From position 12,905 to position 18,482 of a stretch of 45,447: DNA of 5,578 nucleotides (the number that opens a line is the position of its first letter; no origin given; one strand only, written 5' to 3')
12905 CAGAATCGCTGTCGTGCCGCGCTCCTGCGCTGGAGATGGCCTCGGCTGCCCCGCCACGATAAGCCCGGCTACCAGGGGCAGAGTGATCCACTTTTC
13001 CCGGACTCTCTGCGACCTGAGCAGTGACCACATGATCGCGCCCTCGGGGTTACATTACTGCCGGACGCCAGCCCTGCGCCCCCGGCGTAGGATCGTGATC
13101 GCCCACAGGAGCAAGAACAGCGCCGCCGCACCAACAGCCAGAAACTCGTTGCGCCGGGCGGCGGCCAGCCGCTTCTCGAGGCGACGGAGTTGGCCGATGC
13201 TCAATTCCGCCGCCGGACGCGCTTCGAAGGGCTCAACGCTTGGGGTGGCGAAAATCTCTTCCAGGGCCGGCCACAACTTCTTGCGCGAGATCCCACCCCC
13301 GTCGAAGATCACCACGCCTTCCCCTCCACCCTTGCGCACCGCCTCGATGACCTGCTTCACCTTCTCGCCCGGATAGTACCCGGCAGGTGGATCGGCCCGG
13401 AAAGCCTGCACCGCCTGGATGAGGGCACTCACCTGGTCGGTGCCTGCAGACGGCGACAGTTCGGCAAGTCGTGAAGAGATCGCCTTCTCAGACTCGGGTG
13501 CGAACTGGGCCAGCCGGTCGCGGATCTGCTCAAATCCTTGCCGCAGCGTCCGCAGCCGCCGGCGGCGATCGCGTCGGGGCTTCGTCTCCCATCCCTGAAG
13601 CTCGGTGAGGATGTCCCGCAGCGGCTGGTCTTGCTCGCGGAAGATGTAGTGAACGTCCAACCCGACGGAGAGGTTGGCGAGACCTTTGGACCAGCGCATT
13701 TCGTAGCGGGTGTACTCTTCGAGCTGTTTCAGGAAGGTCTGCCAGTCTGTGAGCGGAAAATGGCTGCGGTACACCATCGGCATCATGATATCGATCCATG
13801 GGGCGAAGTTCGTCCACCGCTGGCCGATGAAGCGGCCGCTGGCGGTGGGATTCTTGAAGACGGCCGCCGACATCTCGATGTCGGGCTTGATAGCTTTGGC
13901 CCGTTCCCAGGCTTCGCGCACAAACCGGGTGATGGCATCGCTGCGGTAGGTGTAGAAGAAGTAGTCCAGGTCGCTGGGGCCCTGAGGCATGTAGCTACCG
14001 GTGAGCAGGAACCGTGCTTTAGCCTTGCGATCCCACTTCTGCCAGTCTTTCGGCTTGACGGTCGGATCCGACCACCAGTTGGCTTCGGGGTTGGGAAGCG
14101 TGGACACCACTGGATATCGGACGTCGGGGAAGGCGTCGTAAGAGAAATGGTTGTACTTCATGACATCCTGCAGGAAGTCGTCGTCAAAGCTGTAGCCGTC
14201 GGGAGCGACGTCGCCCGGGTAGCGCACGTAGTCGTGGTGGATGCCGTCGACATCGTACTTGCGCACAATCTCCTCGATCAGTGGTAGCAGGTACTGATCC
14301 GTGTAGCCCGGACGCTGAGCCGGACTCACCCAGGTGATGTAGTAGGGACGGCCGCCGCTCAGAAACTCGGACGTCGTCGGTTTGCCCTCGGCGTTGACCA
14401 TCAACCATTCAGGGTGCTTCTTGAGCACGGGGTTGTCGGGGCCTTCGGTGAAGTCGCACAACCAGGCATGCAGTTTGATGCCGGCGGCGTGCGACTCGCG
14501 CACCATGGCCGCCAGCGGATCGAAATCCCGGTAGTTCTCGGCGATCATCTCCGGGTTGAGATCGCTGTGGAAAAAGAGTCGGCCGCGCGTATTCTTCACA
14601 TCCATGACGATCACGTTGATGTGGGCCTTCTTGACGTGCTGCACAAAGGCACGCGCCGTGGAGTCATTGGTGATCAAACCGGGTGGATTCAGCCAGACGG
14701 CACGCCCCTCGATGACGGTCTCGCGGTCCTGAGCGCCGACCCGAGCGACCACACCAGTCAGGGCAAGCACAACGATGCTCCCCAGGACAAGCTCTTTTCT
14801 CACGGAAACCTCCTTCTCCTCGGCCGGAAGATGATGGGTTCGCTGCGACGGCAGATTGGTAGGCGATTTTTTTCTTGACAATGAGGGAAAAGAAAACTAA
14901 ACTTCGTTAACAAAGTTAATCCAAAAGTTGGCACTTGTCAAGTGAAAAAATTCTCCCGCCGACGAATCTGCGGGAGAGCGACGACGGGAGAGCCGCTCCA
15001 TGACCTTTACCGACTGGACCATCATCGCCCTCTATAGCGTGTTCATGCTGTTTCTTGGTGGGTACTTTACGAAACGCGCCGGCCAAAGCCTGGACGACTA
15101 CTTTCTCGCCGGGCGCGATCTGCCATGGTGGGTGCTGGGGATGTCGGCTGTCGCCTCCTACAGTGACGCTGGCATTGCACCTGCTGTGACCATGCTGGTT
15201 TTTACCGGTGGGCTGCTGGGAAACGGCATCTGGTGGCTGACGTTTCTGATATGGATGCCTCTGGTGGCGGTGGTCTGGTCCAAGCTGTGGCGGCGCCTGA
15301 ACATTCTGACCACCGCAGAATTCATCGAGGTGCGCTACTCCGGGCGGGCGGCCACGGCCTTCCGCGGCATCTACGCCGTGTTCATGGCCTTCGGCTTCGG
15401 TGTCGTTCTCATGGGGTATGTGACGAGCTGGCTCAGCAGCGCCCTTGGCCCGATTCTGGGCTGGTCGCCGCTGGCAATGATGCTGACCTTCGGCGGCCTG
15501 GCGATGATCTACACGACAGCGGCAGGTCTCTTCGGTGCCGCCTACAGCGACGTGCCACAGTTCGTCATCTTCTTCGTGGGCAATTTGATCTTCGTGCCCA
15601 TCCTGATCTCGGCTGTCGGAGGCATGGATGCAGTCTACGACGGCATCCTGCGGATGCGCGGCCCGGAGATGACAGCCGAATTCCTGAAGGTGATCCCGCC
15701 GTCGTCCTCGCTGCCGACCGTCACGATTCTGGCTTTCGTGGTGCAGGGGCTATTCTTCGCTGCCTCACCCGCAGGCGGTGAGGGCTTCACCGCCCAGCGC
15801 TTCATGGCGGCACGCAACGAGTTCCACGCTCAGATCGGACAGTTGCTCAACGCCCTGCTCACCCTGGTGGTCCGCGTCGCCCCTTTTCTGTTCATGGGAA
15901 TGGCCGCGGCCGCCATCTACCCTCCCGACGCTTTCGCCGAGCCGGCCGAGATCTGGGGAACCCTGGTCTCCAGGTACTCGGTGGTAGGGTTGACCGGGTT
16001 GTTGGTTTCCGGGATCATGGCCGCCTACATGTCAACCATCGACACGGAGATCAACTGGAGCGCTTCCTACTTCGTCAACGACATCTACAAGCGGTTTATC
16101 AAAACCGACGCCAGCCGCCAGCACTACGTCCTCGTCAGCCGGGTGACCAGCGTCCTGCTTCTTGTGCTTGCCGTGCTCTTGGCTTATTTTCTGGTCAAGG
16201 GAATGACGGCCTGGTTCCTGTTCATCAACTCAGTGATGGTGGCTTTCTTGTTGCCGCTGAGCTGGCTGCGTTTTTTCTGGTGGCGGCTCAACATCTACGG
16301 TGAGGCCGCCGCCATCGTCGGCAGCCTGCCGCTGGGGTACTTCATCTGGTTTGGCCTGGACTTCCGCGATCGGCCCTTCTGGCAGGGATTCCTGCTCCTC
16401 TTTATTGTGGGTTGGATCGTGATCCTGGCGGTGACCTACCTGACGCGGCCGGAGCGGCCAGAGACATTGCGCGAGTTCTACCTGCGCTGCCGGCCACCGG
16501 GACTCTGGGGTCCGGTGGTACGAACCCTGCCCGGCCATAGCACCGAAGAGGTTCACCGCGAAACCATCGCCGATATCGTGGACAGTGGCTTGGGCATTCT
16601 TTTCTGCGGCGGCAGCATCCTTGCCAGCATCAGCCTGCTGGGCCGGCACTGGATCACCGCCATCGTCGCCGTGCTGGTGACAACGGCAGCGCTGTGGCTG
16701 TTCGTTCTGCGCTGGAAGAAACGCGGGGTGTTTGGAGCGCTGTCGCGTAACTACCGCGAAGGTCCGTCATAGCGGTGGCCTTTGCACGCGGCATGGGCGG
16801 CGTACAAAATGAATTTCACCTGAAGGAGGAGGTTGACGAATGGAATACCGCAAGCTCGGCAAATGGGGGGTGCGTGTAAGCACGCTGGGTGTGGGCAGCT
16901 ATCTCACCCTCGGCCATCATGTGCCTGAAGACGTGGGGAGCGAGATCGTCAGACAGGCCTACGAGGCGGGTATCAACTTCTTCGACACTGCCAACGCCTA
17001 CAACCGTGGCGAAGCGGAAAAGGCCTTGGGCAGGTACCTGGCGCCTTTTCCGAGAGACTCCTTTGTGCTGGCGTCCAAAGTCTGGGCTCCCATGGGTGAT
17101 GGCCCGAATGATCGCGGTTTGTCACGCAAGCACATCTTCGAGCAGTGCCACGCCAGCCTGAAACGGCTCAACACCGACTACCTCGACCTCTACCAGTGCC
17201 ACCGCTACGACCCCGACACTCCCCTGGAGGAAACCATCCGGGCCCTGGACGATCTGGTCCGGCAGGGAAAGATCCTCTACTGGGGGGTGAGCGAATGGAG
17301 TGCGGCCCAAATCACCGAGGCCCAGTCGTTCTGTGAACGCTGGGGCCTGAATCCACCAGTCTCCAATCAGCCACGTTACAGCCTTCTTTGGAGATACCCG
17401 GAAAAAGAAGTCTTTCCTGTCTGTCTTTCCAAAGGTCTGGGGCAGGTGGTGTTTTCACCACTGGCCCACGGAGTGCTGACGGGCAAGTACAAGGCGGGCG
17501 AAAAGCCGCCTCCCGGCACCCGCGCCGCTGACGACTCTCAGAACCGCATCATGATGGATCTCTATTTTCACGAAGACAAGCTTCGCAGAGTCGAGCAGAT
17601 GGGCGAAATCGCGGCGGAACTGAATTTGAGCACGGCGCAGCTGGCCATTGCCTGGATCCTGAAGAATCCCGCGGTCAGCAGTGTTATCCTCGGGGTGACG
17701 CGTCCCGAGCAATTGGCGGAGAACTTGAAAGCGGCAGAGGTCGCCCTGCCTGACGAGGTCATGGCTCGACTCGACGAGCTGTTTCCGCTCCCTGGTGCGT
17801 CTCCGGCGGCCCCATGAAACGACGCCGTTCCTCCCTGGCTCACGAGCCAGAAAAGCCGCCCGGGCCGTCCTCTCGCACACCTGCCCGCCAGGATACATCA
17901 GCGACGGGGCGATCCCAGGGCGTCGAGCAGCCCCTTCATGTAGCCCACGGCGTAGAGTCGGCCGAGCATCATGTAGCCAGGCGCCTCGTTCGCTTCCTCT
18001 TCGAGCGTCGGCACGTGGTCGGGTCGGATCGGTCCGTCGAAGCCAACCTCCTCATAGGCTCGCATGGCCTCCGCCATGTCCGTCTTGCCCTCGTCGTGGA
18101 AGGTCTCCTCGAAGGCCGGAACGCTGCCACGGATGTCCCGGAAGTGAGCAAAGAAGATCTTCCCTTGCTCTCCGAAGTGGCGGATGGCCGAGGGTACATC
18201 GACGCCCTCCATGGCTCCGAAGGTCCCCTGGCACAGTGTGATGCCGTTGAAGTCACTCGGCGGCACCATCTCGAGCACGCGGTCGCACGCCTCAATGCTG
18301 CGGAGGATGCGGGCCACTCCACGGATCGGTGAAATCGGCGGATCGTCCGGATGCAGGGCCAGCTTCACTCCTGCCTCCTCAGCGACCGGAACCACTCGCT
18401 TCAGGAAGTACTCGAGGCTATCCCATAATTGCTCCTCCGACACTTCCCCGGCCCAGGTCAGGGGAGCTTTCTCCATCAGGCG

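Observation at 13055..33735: Non-canonical uronate/glycan utilisation island in a T9SS-bearing, GC-rich FCB-group bacterium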

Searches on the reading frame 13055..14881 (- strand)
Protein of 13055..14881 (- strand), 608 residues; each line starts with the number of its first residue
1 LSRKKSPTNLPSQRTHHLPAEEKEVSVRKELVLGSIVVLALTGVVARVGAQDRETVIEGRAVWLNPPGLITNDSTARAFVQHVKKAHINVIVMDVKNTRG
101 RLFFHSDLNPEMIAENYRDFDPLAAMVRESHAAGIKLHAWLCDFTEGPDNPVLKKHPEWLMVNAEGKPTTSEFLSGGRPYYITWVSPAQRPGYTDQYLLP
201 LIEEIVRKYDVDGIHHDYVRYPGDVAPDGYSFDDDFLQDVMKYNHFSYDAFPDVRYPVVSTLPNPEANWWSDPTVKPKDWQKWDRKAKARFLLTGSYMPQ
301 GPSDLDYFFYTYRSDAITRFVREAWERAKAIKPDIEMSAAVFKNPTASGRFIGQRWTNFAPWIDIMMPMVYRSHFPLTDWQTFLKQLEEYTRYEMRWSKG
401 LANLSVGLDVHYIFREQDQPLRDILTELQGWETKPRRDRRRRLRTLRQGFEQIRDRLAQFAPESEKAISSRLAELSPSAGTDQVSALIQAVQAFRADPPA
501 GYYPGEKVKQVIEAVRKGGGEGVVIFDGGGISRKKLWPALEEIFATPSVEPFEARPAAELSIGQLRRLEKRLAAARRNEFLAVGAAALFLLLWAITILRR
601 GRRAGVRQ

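Call 3: search_protein_families(library=pfam, proteins=[window:13055-14881:-], max_evalue=0.01)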
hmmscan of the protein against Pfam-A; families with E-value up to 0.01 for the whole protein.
window:13055-14881:- (608 aa): 3 families
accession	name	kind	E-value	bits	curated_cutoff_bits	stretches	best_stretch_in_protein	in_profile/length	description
PF02638.21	GHL10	-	6.5e-23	81.7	27.9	1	60-408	3-290/311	Glycosyl hydrolase-like 10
PF13200.12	DUF4015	-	8.5e-22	78.1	27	1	71-377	10-232/313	Putative glycosyl hydrolase domain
PF14871.12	GHL6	-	4.2e-17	63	35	1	76-217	2-131/132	Hypothetical glycosyl hydrolase 6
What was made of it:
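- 13055..14881 (-): GHL10/DUF4015/GHL6 TIM-barrel glycosidase-like protein with an N-terminal signal and a C-terminal membrane anchor. Pfam, 81.7 bits (call 3).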

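Call 8: search_protein_families(library=ncbifam, proteins=[window:13055-14881:-], max_evalue=0.001)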
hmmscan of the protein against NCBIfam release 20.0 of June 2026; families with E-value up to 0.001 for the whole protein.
window:13055-14881:- (608 aa): 0 families

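Call 44: search_solved_structures(query=window:13055-14881:-, max_evalue=0.1)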
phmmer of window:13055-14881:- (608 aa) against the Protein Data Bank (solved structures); distinct sequences matched with E-value up to 0.1: 4.
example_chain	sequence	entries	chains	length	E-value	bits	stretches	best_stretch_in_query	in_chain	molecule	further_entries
5oq2_A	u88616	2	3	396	8.2e-09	37.6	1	81-228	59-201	Cwp19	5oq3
4s1a_A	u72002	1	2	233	2e-05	26.4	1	71-234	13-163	Uncharacterized protein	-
6tvk_AAA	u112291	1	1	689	2.2e-05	26.3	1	76-219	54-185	Alpha-L-fucosidase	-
6lcj_A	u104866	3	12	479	0.001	20.7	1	126-182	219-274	Alpha-galactosidase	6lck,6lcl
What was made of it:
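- On GHL10 (Cwp19-type): 5OQ2, E = 8e-9 (call 44).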

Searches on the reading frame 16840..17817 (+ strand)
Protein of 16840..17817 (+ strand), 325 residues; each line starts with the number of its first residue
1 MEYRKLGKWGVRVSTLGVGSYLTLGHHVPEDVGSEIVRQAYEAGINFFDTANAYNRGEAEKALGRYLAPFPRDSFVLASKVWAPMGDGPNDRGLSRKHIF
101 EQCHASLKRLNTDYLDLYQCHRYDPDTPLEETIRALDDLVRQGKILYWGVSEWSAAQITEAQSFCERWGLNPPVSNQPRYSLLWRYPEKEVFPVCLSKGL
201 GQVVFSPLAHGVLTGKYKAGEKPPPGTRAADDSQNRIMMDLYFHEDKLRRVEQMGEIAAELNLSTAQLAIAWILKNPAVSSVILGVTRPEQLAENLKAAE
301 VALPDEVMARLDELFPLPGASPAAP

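Call 3: search_protein_families(library=pfam, proteins=[window:16840-17817:+], max_evalue=0.01)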
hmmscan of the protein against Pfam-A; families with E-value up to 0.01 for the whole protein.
window:16840-17817:+ (325 aa): 1 family
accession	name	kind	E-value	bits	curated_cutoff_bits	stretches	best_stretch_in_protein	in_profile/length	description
PF00248.27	Aldo_ket_red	-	7.9e-82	275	24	1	18-314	4-289/291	Aldo/keto reductase family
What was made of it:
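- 16840..17817 (+): Aldo/keto reductase. Window-specific addition. Pfam, 275 bits (call 3).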

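Call 8: search_protein_families(library=ncbifam, proteins=[window:16840-17817:+], max_evalue=0.001)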
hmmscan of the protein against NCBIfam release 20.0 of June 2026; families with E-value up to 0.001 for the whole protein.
window:16840-17817:+ (325 aa): 7 families
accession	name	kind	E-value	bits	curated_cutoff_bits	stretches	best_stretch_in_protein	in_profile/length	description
TIGR01293.1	Kv_beta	subfamily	6.6e-70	235.7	365.4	1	1-312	1-316/319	voltage-dependent potassium channel subunit beta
NF007388.0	PRK09912.1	subfamily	2e-54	184.8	448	1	1-312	13-329/346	L-glyceraldehyde 3-phosphate reductase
NF007912.0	PRK10625.1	equivalog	3.2e-40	138.6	415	1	1-314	1-337/346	NADP(H)-dependent aldo-keto reductase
NF049922.1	MethglyxlRedYdjG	equivalog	3.3e-39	134.8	550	1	1-311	1-317/326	NADH-dependent methylglyoxal reductase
NF007695.0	PRK10376.1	subfamily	2.2e-22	79.5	280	2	29-187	38-195/290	oxidoreductase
NF008377.0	PRK11172.1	equivalog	1.2e-16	60.7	327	2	27-161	12-139/267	2,5-didehydrogluconate reductase DkgB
NF008598.0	PRK11565.1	equivalog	8.3e-09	34.9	425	1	31-174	28-158/275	2,5-didehydrogluconate reductase DkgA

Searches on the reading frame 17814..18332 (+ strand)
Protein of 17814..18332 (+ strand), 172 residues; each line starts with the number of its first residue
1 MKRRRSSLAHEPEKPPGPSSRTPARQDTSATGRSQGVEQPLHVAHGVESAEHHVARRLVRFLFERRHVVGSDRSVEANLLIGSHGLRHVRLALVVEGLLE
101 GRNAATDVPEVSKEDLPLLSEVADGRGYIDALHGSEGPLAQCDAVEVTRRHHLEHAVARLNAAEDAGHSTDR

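Call 3: search_protein_families(library=pfam, proteins=[window:17814-18332:+], max_evalue=0.01)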
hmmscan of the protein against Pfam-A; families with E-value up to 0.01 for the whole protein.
window:17814-18332:+ (172 aa): 0 families

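Call 59: search_protein_families(library=pfam, proteins=[window:17814-18332:+], max_evalue=0.001)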
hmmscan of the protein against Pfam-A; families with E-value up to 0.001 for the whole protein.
window:17814-18332:+ (172 aa): 0 families
